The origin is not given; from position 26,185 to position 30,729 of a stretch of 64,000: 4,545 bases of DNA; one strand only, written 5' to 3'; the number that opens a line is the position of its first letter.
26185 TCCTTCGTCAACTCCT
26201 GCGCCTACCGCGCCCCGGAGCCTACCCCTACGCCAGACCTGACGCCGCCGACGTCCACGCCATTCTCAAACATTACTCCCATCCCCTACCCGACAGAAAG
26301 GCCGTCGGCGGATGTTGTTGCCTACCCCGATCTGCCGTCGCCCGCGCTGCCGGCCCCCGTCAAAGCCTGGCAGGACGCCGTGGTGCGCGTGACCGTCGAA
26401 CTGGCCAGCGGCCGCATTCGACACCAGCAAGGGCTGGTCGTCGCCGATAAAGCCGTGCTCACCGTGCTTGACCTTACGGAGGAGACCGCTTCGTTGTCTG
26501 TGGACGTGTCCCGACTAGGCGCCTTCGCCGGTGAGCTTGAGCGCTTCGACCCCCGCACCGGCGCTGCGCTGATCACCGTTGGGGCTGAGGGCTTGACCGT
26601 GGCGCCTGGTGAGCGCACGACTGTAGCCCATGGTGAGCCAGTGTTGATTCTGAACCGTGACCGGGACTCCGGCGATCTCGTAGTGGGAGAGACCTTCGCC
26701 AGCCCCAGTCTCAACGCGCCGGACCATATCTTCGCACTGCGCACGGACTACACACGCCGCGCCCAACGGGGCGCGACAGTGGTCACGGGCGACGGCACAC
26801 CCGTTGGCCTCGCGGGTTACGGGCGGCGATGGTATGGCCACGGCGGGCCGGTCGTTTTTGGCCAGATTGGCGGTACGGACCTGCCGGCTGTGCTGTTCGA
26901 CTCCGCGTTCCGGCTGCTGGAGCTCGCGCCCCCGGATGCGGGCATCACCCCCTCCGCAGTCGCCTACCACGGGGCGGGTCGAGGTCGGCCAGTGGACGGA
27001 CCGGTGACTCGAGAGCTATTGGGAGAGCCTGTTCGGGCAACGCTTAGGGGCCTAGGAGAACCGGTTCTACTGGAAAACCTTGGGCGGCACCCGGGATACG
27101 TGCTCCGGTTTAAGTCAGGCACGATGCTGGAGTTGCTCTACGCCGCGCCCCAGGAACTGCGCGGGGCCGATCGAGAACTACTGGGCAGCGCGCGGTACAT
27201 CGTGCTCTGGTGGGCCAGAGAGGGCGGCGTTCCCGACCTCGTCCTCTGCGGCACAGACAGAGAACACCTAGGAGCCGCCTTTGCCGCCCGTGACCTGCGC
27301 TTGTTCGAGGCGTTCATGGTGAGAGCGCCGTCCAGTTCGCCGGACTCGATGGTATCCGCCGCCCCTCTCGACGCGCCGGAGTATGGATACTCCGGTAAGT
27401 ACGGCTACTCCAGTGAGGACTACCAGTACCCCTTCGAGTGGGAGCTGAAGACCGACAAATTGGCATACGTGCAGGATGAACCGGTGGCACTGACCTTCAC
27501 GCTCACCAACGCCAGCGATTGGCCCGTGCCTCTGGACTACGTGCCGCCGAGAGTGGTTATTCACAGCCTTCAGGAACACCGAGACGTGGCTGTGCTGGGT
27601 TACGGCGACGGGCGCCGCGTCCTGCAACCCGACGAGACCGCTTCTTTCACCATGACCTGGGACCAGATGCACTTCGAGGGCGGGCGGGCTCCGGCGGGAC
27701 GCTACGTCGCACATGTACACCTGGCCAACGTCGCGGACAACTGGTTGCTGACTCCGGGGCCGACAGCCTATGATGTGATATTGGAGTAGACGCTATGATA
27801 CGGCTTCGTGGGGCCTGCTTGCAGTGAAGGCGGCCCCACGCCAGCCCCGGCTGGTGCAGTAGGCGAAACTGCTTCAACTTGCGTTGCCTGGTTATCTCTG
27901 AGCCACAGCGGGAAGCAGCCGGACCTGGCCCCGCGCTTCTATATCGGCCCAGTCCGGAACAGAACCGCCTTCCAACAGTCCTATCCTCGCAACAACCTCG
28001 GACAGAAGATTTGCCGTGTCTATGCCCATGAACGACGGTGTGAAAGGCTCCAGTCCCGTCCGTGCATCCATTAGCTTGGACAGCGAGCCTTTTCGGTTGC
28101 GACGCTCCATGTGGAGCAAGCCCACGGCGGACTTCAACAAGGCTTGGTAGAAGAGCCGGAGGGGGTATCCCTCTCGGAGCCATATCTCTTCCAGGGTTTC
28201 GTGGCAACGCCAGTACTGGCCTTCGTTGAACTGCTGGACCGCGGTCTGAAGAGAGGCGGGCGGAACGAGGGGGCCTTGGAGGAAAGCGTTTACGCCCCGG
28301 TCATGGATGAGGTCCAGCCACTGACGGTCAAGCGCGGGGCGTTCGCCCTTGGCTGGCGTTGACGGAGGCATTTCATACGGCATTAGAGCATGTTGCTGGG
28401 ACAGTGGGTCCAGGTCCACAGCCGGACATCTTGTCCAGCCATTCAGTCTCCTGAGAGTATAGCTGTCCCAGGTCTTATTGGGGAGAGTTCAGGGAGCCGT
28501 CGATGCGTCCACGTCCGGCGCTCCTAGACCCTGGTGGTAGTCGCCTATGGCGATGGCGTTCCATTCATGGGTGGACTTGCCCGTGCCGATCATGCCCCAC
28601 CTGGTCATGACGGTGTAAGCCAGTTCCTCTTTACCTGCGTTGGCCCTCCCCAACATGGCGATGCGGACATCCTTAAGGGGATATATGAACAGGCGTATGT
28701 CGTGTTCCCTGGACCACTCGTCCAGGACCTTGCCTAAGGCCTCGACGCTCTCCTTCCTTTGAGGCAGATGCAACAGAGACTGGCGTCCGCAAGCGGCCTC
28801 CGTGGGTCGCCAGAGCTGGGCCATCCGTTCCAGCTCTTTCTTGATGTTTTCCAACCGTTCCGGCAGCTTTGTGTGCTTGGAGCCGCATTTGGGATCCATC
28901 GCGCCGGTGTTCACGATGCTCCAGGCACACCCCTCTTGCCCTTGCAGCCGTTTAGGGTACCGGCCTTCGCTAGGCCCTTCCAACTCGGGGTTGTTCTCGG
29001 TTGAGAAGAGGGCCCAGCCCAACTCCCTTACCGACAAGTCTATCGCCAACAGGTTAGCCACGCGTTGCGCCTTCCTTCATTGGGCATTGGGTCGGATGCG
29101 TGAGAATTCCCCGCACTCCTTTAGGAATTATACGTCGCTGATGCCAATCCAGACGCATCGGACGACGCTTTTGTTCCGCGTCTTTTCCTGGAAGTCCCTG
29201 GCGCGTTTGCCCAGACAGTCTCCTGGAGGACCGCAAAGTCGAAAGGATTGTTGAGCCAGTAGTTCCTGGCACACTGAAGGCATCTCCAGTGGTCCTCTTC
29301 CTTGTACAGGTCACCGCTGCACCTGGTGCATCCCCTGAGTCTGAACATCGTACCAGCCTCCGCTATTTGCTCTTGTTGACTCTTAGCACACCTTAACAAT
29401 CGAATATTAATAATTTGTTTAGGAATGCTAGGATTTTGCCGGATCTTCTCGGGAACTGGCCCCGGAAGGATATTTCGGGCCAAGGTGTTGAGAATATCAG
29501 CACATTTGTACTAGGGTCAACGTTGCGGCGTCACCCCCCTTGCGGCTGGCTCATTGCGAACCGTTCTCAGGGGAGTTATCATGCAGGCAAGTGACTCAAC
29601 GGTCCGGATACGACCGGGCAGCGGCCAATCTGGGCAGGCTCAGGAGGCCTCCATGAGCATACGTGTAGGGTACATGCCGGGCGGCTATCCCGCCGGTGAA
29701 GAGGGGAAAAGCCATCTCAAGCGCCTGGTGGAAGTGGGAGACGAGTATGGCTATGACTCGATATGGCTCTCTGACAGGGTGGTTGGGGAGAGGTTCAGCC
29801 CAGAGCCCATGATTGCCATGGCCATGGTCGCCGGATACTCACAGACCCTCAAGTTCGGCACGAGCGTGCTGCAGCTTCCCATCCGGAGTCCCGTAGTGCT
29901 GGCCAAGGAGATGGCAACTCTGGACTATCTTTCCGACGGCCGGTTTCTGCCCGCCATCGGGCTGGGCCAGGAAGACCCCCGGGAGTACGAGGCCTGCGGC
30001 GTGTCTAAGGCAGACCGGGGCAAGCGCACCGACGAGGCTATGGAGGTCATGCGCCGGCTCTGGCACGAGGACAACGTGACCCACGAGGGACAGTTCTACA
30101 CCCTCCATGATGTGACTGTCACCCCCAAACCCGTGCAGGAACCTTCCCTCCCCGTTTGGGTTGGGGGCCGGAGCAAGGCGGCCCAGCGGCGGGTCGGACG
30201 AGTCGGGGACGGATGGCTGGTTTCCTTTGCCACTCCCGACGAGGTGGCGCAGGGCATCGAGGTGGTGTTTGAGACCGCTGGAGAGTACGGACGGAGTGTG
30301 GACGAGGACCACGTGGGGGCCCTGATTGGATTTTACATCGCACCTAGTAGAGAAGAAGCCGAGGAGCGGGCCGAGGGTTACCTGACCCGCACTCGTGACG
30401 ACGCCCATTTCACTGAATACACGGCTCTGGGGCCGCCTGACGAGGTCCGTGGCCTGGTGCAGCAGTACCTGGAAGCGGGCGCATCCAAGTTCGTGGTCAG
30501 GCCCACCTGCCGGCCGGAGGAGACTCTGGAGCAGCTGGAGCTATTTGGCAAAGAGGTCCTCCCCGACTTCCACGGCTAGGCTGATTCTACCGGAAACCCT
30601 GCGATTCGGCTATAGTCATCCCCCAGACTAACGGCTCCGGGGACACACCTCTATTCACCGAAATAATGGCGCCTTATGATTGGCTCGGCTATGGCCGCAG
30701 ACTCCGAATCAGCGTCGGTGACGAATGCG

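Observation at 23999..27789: Translationally coupled pair of large lipoproteins of unknown function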

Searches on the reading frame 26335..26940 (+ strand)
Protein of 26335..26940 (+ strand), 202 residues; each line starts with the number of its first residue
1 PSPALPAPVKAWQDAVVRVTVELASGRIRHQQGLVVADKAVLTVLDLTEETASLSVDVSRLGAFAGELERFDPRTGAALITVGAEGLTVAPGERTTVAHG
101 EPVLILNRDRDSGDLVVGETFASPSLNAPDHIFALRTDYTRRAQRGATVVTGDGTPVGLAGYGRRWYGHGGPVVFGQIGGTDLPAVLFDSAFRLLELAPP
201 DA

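Call 42: search_solved_structures(query=window:26335-26940:+, max_evalue=10, show_alignments=3)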
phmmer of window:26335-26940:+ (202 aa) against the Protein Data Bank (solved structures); distinct sequences matched with E-value up to 10: 2.
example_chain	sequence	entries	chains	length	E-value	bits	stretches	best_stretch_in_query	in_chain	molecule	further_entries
7b5u_A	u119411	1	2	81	0.84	12.7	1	54-107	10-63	GntR family transcriptional regulator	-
2gmo_A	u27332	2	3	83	1.7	11.7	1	68-120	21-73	Polymerase basic protein 2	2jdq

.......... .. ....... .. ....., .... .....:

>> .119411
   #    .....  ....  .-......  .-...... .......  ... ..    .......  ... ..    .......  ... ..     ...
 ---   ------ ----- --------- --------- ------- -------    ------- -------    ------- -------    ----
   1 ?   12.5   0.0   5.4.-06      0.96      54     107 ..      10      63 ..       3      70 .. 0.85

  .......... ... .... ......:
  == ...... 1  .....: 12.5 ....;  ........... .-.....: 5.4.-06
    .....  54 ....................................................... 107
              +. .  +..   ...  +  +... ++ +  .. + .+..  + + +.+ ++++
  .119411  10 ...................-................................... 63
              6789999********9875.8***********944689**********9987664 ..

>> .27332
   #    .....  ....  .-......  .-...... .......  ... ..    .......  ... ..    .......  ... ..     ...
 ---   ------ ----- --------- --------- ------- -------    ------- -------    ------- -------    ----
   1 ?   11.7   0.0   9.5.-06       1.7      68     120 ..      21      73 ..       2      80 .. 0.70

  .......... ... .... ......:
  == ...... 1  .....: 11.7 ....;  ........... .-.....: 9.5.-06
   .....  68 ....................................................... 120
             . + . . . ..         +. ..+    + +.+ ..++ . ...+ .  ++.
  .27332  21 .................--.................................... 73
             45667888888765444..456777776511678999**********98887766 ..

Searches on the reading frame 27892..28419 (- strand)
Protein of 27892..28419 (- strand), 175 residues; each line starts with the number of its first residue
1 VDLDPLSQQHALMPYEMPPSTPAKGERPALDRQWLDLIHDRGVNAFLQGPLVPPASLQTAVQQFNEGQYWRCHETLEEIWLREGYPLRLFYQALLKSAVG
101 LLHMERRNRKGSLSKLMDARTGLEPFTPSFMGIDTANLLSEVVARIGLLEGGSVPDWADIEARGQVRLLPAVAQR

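Call 22: search_protein_families(library=pfam, proteins=[window:27892-28419:-], max_evalue=0.01)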
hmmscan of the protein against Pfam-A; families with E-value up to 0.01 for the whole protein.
window:27892-28419:- (175 aa): 1 family
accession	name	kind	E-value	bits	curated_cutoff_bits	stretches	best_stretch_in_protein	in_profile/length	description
PF03745.19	DUF309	-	1.4e-19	69.9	27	1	57-113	1-57/59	Domain of unknown function (DUF309)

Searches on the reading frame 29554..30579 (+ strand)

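Call 22: search_protein_families(library=pfam, proteins=[window:29554-30579:+], max_evalue=0.01)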
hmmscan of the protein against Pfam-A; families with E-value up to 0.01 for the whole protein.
window:29554-30579:+ (341 aa): 1 family
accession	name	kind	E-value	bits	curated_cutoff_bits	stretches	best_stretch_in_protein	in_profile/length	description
PF00296.26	Bac_luciferase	-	5.9e-59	200.4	27.9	1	48-292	18-263/314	Luciferase-like monooxygenase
